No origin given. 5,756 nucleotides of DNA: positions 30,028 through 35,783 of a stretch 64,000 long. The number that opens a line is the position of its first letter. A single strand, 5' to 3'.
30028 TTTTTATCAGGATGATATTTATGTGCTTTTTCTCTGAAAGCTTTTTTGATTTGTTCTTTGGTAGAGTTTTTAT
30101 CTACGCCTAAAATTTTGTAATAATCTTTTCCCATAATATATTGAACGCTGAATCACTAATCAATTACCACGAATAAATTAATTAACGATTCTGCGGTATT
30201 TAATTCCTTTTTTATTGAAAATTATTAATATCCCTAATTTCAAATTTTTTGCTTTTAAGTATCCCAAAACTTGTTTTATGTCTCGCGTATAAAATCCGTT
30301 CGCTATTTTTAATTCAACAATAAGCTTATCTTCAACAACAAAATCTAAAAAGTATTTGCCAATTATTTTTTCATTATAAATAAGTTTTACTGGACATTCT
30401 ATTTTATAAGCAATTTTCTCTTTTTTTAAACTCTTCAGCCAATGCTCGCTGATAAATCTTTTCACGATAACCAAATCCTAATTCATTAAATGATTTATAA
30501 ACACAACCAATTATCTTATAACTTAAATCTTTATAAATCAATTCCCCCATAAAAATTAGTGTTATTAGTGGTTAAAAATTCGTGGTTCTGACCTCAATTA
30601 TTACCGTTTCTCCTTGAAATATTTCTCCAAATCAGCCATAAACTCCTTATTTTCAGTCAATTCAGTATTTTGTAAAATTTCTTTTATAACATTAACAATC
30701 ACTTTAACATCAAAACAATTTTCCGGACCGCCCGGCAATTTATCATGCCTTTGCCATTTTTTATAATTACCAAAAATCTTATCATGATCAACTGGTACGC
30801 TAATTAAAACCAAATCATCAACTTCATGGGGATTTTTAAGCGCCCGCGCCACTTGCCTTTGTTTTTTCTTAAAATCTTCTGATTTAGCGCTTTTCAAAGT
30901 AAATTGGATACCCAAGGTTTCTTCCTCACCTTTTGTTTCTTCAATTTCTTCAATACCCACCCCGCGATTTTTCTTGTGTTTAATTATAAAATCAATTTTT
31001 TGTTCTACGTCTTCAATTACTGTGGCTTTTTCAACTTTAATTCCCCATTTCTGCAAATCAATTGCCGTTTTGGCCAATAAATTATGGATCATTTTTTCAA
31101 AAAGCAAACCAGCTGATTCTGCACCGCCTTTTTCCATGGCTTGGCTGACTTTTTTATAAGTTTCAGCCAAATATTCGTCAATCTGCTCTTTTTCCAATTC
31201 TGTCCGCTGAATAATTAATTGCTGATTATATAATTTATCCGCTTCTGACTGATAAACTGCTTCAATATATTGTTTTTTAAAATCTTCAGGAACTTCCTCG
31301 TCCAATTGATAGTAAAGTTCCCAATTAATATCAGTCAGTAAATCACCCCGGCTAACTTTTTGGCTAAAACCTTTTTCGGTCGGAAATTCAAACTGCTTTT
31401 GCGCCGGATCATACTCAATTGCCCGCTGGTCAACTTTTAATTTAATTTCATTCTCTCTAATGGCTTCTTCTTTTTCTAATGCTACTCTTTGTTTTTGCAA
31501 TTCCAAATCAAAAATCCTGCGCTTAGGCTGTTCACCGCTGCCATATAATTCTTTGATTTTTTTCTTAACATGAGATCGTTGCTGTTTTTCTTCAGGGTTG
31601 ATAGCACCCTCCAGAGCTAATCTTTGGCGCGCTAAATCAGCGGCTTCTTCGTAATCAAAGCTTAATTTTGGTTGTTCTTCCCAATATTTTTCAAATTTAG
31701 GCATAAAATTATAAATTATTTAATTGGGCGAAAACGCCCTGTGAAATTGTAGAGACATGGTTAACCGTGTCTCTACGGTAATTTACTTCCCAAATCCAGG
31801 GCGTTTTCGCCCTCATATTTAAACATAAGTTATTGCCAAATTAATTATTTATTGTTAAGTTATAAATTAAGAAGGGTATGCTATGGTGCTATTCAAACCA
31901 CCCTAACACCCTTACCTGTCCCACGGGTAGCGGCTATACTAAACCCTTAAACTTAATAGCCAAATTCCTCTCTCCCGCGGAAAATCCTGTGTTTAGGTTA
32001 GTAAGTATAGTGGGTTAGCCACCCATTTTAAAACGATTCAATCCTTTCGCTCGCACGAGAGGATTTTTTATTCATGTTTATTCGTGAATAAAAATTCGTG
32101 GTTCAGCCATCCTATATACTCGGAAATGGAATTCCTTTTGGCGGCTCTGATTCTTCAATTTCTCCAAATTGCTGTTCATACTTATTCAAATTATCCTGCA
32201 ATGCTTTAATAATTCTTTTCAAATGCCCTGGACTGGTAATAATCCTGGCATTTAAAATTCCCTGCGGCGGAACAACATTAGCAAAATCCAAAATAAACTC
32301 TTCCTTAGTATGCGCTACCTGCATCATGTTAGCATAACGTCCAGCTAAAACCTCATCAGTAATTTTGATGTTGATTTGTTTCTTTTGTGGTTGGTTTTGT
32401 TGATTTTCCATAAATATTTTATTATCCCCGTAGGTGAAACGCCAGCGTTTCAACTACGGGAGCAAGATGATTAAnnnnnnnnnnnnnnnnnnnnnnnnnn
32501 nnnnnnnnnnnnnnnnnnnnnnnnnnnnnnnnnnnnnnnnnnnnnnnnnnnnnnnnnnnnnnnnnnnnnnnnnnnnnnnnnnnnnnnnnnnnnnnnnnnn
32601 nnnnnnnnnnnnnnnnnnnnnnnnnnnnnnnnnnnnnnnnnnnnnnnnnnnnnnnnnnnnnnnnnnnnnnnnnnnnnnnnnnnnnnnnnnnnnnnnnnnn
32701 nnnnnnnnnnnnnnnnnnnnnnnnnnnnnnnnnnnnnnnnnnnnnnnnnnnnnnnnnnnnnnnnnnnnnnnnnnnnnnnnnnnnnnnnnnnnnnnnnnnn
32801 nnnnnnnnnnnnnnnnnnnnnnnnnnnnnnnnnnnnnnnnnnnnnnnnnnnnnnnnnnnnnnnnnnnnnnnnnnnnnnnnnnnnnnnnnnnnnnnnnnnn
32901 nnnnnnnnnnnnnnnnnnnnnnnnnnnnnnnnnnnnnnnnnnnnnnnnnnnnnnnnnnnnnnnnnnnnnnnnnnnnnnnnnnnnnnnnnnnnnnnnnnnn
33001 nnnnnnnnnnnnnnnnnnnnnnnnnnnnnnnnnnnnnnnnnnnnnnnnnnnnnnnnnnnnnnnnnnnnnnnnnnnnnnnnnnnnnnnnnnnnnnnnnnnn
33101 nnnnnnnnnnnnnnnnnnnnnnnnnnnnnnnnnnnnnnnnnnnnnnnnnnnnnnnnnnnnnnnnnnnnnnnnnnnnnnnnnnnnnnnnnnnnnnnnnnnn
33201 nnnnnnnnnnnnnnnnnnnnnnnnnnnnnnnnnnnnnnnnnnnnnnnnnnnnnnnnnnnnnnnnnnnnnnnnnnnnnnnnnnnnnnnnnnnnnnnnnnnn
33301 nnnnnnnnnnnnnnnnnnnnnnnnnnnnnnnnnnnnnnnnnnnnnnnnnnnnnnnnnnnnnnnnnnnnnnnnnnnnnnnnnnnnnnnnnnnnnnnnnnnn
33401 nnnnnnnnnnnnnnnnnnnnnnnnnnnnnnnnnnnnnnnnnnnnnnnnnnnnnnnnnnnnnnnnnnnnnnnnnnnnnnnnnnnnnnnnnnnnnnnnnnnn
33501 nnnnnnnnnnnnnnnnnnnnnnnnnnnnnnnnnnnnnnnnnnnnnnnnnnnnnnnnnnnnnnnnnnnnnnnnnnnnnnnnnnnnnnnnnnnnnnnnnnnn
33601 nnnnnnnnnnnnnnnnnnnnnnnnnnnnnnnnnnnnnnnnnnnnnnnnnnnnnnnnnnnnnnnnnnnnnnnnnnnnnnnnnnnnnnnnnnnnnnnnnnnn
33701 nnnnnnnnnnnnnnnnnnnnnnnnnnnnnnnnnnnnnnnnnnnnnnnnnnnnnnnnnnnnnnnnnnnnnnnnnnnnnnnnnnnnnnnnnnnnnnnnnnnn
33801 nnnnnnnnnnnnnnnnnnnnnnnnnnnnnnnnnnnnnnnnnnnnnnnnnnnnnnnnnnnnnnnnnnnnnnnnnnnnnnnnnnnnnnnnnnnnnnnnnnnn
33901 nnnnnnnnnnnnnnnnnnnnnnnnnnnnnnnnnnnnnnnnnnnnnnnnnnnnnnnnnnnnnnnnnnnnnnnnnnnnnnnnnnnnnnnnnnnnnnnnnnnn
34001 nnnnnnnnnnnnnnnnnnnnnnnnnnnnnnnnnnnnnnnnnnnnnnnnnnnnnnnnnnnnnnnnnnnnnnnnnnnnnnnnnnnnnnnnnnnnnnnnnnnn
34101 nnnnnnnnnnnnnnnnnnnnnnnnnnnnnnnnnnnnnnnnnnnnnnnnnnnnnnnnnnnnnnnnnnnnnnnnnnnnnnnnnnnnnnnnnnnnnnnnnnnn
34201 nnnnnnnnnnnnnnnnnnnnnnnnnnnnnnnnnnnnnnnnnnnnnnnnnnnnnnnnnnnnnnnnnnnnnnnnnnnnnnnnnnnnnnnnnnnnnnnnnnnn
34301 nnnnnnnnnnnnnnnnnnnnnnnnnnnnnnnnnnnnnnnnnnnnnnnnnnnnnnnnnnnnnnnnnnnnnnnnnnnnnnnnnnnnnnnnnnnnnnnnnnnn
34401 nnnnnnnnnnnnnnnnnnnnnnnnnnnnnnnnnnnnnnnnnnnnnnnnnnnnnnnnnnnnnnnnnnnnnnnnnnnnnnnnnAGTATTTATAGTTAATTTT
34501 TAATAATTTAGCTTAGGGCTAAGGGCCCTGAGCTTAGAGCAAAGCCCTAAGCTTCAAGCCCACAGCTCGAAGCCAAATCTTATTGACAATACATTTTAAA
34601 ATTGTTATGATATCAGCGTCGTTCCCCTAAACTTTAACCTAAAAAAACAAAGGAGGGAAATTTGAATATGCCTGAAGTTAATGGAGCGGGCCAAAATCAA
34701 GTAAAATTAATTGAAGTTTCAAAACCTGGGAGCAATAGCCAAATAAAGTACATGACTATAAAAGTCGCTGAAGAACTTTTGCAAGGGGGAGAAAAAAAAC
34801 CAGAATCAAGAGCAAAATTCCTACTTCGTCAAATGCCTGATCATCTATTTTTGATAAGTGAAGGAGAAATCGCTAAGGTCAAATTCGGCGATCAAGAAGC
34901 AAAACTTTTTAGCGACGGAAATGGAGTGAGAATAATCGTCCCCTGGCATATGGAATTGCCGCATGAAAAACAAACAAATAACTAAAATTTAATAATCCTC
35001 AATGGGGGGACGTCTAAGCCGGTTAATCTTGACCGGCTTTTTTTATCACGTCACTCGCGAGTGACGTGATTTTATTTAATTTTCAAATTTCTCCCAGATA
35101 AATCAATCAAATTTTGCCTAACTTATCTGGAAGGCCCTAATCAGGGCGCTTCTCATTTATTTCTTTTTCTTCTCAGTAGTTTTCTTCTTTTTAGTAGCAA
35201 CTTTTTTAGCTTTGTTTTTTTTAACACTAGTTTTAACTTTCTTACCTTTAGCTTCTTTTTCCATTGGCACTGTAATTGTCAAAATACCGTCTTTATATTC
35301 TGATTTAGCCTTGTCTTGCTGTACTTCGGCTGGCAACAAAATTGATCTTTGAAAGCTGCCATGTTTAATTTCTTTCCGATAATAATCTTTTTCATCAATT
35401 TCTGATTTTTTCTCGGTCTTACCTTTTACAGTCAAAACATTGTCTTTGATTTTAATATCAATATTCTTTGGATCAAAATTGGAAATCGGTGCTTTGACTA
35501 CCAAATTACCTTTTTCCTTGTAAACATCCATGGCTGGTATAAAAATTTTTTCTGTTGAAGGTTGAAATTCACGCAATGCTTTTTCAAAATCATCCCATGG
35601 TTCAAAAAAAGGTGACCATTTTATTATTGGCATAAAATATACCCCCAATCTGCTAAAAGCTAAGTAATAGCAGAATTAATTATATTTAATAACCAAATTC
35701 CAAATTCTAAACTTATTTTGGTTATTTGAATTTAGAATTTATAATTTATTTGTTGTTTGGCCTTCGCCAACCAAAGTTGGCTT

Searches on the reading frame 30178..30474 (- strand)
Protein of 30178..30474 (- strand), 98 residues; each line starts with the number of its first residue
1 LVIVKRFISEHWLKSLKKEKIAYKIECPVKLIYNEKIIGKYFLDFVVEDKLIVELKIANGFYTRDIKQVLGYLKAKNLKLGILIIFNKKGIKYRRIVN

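Call 67: search_protein_families(library=pfam, proteins=[window:30178-30474:-], max_evalue=0.01)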
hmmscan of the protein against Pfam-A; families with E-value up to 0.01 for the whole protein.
window:30178-30474:- (98 aa): 1 family
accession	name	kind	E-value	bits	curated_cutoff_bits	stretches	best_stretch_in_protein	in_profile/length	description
PF13366.12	PDDEXK_3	-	2.6e-18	66.9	22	1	14-89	33-110/117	PD-(D/E)XK nuclease superfamily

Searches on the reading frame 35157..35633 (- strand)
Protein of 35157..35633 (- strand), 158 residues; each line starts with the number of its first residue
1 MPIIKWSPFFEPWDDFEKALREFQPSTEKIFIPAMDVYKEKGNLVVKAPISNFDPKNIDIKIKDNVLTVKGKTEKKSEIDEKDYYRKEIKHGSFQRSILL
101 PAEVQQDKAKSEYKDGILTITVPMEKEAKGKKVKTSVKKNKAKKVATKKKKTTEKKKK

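Call 67: search_protein_families(library=pfam, proteins=[window:35157-35633:-], max_evalue=0.01)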
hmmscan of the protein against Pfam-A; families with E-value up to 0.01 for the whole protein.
window:35157-35633:- (158 aa): 2 families
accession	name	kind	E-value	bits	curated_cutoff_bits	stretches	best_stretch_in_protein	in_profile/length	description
PF00011.27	HSP20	-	1.4e-20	73.7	20.8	1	38-134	3-97/102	Hsp20/alpha crystallin family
PF17886.7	ArsA_HSP20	-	5.1e-06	26.4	22.5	1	42-121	2-62/63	HSP20-like domain found in ArsA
